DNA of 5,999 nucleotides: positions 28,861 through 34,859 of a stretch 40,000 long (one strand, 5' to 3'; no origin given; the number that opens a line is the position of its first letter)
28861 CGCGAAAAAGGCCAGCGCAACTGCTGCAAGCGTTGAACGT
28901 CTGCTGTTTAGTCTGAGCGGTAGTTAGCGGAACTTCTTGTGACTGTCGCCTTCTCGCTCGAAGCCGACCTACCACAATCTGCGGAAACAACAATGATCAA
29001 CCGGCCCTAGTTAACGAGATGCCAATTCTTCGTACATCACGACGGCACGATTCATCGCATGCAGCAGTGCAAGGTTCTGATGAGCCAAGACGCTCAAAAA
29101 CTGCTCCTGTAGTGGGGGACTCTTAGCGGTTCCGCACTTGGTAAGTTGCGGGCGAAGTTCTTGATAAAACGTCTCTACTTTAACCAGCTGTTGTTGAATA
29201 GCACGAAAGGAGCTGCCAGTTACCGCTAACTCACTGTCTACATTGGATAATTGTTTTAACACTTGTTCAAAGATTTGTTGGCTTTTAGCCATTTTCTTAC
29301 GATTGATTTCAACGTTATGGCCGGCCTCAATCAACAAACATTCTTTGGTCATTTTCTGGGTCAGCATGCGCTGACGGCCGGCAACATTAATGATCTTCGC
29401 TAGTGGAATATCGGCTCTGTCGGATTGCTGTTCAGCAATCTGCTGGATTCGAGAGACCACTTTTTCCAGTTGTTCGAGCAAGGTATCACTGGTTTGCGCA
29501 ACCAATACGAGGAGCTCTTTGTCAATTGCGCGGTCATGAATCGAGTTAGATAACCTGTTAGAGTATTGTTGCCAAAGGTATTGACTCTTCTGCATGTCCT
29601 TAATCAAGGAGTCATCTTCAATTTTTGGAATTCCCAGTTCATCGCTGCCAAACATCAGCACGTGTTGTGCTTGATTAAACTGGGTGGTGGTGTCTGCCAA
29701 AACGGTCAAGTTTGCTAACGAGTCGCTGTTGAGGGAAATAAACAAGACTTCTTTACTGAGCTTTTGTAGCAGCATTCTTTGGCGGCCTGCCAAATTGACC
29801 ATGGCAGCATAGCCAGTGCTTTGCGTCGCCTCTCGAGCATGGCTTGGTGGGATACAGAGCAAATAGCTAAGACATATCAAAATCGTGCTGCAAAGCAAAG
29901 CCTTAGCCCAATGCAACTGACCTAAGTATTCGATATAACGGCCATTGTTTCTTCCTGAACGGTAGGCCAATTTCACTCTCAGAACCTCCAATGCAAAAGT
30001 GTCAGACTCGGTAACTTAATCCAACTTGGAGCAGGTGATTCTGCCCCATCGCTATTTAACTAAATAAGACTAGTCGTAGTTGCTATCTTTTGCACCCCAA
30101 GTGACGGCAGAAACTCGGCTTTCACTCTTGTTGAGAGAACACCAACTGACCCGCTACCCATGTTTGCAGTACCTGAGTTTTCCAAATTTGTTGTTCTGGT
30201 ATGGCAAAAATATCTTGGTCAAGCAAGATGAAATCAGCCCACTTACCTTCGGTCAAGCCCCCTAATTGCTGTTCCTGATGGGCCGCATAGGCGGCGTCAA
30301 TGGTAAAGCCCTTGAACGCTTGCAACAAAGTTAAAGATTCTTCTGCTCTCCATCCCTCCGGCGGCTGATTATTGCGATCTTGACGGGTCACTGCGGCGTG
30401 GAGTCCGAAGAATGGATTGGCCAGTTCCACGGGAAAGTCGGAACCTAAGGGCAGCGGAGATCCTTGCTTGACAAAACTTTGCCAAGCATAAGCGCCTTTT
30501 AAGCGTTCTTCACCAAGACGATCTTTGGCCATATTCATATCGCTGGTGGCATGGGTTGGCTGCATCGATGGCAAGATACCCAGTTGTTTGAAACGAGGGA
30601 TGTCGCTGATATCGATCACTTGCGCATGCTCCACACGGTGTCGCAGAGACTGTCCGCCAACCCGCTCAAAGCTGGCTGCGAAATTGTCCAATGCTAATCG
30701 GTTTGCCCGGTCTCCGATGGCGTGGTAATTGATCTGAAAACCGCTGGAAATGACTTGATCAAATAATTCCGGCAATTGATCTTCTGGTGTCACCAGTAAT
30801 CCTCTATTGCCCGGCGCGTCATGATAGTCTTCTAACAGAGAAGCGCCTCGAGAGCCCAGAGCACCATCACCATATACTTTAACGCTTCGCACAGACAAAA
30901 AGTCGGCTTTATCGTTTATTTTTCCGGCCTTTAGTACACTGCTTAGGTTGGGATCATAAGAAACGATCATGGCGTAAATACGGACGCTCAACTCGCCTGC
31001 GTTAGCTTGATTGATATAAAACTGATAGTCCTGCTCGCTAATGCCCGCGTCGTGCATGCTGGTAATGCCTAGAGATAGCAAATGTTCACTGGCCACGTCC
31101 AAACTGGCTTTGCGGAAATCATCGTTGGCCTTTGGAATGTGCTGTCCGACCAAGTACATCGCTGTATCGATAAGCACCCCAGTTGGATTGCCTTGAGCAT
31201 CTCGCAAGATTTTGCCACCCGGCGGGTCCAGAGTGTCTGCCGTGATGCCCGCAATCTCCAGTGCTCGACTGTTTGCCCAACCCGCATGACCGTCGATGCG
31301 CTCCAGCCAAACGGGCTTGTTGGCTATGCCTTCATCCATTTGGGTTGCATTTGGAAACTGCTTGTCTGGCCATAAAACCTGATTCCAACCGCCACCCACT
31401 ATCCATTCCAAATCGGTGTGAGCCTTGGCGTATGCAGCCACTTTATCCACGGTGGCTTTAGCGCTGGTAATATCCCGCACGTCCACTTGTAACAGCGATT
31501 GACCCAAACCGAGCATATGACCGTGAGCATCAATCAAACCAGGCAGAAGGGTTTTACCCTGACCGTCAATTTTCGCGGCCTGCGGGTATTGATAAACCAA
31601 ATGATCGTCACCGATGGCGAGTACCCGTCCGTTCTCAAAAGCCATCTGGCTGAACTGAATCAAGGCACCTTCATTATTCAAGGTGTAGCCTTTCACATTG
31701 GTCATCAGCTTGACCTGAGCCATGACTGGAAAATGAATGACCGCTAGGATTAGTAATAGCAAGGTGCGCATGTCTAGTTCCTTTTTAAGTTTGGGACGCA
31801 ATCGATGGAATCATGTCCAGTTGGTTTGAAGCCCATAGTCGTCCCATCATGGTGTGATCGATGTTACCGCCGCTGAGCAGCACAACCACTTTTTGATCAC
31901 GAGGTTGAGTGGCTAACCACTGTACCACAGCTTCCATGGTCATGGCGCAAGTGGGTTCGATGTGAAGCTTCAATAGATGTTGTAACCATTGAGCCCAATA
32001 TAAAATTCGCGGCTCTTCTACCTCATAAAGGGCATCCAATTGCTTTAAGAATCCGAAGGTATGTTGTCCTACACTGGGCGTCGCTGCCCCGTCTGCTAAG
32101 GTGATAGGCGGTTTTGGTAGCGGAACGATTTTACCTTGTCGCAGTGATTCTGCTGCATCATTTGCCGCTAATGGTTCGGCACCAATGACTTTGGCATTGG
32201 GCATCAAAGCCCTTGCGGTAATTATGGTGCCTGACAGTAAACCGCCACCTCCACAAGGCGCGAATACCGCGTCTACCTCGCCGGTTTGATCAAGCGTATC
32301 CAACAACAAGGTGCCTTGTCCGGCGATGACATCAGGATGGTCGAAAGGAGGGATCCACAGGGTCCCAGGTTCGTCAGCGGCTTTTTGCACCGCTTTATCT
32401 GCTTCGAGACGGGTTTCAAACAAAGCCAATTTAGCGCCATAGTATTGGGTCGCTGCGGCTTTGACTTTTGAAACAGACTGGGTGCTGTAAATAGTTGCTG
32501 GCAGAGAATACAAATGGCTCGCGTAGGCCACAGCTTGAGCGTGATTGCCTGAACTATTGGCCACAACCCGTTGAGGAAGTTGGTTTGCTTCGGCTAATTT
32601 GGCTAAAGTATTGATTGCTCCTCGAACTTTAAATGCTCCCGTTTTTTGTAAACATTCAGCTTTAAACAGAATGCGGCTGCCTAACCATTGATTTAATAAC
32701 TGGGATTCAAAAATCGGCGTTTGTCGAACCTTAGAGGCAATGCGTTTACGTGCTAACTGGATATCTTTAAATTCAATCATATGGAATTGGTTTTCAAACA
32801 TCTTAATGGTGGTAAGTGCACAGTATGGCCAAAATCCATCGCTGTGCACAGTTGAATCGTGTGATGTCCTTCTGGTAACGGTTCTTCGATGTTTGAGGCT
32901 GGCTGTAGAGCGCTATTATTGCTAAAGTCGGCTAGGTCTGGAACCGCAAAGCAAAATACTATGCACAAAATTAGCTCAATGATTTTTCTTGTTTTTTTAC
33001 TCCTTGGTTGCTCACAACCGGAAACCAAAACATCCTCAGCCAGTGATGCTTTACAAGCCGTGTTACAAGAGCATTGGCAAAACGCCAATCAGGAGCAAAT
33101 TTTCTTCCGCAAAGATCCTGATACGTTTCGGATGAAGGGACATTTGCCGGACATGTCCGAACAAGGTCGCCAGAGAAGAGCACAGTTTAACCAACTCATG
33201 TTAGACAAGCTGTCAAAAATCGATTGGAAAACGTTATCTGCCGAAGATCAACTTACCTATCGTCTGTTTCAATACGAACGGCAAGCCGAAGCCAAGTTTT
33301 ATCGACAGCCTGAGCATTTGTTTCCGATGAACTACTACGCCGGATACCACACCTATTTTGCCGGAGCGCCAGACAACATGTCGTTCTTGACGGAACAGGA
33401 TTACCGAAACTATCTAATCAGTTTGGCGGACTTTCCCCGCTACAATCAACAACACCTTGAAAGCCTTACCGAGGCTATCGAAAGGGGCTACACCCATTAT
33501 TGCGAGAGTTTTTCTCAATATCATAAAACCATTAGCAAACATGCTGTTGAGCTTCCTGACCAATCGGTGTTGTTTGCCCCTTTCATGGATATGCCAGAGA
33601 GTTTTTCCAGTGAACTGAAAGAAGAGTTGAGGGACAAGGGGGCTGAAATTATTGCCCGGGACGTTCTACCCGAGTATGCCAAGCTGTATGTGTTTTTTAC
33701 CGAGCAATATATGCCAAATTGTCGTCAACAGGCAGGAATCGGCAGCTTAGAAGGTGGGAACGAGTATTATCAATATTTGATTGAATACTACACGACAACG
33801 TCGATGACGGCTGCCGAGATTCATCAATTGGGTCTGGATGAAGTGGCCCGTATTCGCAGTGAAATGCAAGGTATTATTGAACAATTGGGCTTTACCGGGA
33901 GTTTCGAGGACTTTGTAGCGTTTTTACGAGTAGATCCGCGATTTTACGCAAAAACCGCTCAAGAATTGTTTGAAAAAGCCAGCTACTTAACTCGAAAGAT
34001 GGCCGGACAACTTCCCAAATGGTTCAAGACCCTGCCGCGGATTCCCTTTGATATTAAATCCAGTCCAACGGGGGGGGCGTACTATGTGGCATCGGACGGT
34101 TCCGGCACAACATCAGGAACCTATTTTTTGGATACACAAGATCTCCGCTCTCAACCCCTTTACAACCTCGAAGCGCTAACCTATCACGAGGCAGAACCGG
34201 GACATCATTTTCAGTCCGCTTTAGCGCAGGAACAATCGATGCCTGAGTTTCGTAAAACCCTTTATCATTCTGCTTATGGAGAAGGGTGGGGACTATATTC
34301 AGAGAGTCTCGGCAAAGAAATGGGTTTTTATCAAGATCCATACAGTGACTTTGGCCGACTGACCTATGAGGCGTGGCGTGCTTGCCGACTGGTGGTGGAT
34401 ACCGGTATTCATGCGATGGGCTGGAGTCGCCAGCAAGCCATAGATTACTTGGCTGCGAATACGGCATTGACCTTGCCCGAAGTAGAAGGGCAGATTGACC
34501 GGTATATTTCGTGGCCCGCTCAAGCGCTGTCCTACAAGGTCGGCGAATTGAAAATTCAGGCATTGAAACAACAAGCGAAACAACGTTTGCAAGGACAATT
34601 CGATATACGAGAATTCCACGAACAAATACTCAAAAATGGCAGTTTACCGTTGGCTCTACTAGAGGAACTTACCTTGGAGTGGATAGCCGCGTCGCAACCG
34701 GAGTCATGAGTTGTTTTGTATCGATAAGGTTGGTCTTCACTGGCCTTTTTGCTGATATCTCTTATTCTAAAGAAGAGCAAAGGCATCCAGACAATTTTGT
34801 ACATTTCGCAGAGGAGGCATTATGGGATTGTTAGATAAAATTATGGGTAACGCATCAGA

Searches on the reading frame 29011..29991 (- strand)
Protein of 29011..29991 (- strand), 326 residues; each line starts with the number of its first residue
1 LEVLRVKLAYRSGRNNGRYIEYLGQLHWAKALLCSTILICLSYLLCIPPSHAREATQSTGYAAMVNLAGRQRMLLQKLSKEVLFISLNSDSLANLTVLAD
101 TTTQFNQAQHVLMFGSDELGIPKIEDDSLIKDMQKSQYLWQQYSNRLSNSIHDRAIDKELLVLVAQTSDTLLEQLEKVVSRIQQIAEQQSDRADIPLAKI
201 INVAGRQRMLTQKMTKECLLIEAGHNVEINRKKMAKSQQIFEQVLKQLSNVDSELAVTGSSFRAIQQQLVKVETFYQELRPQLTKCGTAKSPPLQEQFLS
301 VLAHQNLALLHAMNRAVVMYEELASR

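Call 21: find_encoding_contigs(protein=window:29011-29991:-, flank=10000, max_places=10)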
Protein window:29011-29991:- (326 aa): no gene with exactly this product is on record in the collection.

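Call 52: search_protein_families(library=ncbifam, max_evalue=0.00001, proteins=[window:29011-29991:-])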
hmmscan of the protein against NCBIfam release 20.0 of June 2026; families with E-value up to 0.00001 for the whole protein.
window:29011-29991:- (326 aa): 0 families

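Call 59: search_protein_families(library=pfam, max_evalue=0.001, proteins=[window:29011-29991:-])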
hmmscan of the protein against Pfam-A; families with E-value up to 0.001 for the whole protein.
window:29011-29991:- (326 aa): 1 family
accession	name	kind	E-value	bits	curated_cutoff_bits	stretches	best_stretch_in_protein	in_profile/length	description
PF13675.11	PilJ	-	2.1e-24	86.2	26.6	2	198-290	10-102/114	Type IV pili methyl-accepting chemotaxis transducer N-term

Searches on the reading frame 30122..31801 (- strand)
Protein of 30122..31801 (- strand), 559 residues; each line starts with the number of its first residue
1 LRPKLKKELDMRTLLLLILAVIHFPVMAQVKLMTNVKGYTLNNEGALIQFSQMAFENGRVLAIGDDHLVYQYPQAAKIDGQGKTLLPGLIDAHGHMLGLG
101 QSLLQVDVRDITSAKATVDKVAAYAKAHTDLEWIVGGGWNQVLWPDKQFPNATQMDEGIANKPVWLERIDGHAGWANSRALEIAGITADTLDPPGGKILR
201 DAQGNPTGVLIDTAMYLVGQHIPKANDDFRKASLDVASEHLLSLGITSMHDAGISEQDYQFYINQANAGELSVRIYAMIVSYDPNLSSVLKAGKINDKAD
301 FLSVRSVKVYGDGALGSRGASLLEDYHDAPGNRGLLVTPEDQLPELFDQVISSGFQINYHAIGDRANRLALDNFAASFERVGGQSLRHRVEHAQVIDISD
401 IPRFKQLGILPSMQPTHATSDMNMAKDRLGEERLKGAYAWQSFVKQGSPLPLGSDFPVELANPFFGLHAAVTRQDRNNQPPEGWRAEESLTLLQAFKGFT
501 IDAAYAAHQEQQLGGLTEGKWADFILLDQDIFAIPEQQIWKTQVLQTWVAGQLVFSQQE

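Call 52: search_protein_families(library=ncbifam, max_evalue=0.00001, proteins=[window:30122-31801:-])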
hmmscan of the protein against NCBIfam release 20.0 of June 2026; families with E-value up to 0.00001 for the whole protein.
window:30122-31801:- (559 aa): 10 families
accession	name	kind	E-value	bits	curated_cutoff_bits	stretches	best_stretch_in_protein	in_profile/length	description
NF051886.1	XaaProDiPepCaul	equivalog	4e-12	45.9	500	1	43-120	11-87/398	Xaa-Pro dipeptidase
NF006056.0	PRK08204.1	subfamily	6.5e-10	38.3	391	0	438-530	285-382/449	hypothetical protein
NF011990.0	PRK15446.2-6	subfamily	4.9e-09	35.4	233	0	487-558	323-386/390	alpha-D-ribose 1-methylphosphonate 5-triphosphate diphosphatase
TIGR01224.1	hutI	equivalog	1e-08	34.4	298.15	0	54-97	7-50/377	imidazolonepropionase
NF011989.0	PRK15446.2-5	equivalog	1e-06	27.8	565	0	44-96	14-63/385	alpha-D-ribose 1-methylphosphonate 5-triphosphate diphosphatase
NF006549.0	PRK09045.1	equivalog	1.2e-06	27.4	540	0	492-557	343-417/444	TRZ/ATZ family hydrolase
NF006679.0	PRK09228.1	subfamily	1.4e-06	27.4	351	0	487-538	345-396/433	guanine deaminase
TIGR03314.1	Se_ssnA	subfamily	1.7e-06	27.2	455.5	1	32-96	2-67/441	putative selenium metabolism protein SsnA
NF005540.0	PRK07203.1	equivalog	2.1e-06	26.7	444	0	32-96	3-68/444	putative aminohydrolase SsnA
TIGR02318.1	phosphono_phnM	equivalog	4.7e-06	25.8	390.55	0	56-97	21-58/376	phosphonate metabolism protein PhnM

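Call 81: find_encoding_contigs(protein=window:30122-31771:-, flank=10000, max_places=10)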
Protein window:30122-31771:- (549 aa): no gene with exactly this product is on record in the collection.

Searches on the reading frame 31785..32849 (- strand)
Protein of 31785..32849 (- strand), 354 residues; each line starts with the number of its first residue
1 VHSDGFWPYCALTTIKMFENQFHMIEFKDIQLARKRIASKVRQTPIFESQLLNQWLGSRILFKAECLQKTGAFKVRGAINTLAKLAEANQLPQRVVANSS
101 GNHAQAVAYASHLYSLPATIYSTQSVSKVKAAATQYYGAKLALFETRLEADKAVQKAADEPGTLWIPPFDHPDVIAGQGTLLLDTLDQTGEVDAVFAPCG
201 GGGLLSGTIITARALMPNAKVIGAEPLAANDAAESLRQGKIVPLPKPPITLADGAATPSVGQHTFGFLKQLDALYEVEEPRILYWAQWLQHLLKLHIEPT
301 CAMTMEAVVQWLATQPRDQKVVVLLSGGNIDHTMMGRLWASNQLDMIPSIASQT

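Call 59: search_protein_families(library=pfam, max_evalue=0.001, proteins=[window:31785-32849:-])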
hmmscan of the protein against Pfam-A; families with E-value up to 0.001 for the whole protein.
window:31785-32849:- (354 aa): 1 family
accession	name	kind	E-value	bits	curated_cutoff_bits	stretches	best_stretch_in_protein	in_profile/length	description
PF00291.31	PALP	-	1.5e-63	215.4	35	1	40-327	4-295/295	Pyridoxal-phosphate dependent enzyme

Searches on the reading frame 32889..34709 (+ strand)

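Call 59: search_protein_families(library=pfam, max_evalue=0.001, proteins=[window:32889-34709:+])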
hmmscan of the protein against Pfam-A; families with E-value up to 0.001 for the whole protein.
window:32889-34709:+ (606 aa): 1 family
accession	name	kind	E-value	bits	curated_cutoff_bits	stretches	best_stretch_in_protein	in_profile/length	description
PF05960.17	DUF885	-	1.7e-154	516.8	32.4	1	83-593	13-530/532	Bacterial protein of unknown function (DUF885)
